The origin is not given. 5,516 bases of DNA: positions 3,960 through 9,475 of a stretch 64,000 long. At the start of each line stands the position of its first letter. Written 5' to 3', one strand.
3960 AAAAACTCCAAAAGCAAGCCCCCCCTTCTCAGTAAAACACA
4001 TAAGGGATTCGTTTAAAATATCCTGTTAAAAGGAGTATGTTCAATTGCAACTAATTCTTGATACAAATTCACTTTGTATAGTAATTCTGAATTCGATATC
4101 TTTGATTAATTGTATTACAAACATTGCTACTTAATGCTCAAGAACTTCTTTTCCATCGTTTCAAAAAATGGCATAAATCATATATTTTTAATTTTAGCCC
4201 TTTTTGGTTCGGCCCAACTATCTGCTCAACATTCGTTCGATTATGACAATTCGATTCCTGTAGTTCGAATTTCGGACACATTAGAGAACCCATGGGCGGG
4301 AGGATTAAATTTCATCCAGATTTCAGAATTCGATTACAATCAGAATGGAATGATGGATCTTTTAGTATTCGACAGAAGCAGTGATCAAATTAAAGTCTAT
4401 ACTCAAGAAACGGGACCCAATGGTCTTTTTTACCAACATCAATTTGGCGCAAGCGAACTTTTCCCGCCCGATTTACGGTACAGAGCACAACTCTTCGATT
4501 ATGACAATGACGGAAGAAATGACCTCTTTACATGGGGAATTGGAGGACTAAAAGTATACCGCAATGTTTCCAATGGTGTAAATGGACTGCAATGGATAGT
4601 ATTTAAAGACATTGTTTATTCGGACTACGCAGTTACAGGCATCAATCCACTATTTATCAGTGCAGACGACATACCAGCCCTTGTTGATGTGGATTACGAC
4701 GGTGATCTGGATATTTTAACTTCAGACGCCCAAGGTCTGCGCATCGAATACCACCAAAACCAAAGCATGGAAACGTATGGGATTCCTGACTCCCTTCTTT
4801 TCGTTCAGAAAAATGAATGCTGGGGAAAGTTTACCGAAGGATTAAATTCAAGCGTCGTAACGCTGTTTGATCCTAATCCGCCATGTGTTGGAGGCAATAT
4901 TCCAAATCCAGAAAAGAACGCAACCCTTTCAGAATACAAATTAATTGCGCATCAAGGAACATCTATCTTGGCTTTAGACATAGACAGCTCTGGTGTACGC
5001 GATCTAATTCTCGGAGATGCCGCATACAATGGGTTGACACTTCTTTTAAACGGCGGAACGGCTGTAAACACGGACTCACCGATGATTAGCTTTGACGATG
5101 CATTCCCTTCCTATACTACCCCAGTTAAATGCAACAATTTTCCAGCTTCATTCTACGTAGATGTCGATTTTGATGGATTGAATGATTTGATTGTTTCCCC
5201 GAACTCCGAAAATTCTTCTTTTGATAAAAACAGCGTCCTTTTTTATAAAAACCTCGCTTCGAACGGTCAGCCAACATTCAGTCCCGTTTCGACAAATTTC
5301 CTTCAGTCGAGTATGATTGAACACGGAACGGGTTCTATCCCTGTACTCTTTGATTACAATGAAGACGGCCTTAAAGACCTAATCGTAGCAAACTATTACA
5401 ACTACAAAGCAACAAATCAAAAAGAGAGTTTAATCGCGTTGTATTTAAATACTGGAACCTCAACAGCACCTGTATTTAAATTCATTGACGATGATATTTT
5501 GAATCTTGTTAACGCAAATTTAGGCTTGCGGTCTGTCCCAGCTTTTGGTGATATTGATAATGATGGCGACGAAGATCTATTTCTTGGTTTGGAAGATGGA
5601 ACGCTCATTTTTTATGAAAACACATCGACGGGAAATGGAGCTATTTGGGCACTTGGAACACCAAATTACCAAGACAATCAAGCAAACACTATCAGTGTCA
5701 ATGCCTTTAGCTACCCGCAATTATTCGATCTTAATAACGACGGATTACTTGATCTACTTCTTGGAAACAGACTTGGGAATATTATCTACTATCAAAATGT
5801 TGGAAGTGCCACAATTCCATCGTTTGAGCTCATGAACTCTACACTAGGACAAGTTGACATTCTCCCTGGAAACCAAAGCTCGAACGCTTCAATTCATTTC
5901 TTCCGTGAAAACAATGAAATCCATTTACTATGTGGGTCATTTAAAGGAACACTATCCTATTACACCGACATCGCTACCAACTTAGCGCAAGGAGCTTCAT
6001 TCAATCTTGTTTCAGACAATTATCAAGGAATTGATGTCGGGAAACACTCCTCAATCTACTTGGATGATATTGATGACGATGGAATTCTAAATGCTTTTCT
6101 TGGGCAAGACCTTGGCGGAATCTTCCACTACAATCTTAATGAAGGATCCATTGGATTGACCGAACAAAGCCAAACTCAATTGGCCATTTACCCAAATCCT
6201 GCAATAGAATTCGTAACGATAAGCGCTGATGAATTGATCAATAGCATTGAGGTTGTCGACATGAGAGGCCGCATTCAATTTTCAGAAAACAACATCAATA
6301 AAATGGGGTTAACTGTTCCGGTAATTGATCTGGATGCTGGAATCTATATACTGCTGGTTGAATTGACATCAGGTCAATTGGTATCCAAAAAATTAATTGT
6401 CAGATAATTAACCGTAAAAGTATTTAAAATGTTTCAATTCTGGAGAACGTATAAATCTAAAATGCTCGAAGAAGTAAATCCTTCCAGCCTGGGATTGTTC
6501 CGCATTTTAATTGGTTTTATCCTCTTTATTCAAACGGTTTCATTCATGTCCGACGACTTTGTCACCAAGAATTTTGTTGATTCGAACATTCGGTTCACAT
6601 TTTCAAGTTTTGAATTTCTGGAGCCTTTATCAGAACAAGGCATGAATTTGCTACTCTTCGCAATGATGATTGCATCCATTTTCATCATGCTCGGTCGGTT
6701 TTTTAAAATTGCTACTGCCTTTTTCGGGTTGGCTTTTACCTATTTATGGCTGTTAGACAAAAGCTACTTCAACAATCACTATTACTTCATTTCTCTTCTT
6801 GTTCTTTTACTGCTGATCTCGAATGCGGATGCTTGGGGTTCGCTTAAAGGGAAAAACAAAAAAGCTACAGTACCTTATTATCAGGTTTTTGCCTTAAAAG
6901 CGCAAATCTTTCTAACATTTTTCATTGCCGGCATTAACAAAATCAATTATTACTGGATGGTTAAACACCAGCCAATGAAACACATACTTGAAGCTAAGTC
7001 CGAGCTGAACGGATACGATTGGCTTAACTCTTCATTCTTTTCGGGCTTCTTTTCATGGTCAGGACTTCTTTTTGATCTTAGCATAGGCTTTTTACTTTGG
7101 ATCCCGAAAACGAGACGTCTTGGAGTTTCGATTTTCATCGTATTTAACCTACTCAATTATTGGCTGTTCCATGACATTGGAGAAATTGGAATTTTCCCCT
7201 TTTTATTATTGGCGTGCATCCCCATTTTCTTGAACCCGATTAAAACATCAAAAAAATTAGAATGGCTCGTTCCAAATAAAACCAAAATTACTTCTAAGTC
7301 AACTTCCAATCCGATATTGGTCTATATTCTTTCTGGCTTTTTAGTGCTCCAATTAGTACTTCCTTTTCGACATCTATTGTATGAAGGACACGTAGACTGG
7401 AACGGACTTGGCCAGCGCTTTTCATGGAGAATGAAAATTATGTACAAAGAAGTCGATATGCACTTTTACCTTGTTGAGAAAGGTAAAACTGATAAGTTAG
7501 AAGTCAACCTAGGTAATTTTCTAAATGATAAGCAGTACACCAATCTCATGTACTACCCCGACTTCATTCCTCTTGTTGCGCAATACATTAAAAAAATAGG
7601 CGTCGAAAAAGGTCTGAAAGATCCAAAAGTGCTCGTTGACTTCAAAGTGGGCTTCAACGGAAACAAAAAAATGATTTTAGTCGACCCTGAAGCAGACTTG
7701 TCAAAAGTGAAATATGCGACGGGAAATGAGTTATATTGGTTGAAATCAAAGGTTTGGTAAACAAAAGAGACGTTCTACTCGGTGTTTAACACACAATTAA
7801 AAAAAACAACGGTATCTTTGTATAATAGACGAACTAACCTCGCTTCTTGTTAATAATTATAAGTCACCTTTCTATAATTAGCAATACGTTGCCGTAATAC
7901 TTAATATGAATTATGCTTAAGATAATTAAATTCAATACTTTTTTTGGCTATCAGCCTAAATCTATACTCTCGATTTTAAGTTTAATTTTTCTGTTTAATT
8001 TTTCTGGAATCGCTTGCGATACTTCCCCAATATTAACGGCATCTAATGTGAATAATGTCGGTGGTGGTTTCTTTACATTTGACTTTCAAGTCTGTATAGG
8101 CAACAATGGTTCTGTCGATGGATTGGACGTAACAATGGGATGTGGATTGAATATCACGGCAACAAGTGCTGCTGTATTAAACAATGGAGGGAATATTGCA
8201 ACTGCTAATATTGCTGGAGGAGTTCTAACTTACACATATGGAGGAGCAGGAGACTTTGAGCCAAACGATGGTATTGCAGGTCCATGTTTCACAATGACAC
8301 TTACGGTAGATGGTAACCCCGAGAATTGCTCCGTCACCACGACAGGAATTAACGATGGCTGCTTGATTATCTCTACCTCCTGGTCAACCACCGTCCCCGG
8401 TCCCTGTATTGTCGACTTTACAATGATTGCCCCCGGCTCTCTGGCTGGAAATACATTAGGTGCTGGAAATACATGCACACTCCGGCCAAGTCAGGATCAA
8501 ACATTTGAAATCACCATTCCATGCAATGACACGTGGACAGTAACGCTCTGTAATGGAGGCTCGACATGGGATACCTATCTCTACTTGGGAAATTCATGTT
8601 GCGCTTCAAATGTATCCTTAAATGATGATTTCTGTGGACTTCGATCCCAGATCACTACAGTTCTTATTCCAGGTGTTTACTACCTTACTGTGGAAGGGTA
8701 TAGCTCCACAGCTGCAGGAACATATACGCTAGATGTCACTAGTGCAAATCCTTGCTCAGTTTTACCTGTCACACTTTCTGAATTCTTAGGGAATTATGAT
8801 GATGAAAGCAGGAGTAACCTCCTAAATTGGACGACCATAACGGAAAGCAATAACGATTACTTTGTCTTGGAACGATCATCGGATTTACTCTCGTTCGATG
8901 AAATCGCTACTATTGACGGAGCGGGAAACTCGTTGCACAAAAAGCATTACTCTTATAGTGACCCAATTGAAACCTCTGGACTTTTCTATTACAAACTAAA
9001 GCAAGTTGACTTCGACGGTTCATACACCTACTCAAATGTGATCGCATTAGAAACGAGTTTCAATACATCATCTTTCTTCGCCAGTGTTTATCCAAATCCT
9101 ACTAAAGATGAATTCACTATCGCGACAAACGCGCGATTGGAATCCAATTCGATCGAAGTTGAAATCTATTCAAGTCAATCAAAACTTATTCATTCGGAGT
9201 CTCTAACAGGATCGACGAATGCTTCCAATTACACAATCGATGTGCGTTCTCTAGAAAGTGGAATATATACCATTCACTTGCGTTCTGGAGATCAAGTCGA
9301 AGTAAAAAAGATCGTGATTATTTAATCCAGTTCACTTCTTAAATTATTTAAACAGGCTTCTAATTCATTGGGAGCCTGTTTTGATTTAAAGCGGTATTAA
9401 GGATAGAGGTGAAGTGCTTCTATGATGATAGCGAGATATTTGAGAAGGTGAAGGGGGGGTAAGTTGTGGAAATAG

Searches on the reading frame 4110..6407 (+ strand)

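Call 71: search_protein_families(library=pfam, proteins=[window:4110-6407:+], max_evalue=0.0001)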
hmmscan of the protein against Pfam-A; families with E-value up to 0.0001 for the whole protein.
window:4110-6407:+ (765 aa): 3 families
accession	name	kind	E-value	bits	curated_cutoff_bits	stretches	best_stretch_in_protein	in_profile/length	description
PF13517.12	FG-GAP_3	-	4.2e-23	82.2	26.9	3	415-491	1-60/61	FG-GAP-like repeat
PF18962.6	Por_Secre_tail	-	1.6e-10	41.5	27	1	693-764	1-75/75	Secretion system C-terminal sorting domain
PF01839.29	FG-GAP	-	5.4e-06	26.6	22.1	0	540-567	9-34/37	FG-GAP repeat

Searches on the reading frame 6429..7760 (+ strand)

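Call 71: search_protein_families(library=pfam, proteins=[window:6429-7760:+], max_evalue=0.0001)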
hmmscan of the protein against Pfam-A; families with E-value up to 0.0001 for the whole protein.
window:6429-7760:+ (443 aa): 2 families
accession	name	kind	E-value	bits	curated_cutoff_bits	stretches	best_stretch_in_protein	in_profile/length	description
PF05090.19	HTTM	-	2.8e-59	201.3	27.7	1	15-270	3-257/259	HTTM domain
PF22777.1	VKGC_lumenal_dom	-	1.9e-31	109.5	27.7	1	294-438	2-146/152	Vitamin K-dependent gamma-carboxylase, lumenal domain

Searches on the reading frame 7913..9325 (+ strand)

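Call 71: search_protein_families(library=pfam, proteins=[window:7913-9325:+], max_evalue=0.0001)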
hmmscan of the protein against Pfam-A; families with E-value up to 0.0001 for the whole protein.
window:7913-9325:+ (470 aa): 1 family
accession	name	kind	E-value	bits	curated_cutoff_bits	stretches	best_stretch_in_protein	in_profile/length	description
PF18962.6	Por_Secre_tail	-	5e-17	62.4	27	1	392-469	1-75/75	Secretion system C-terminal sorting domain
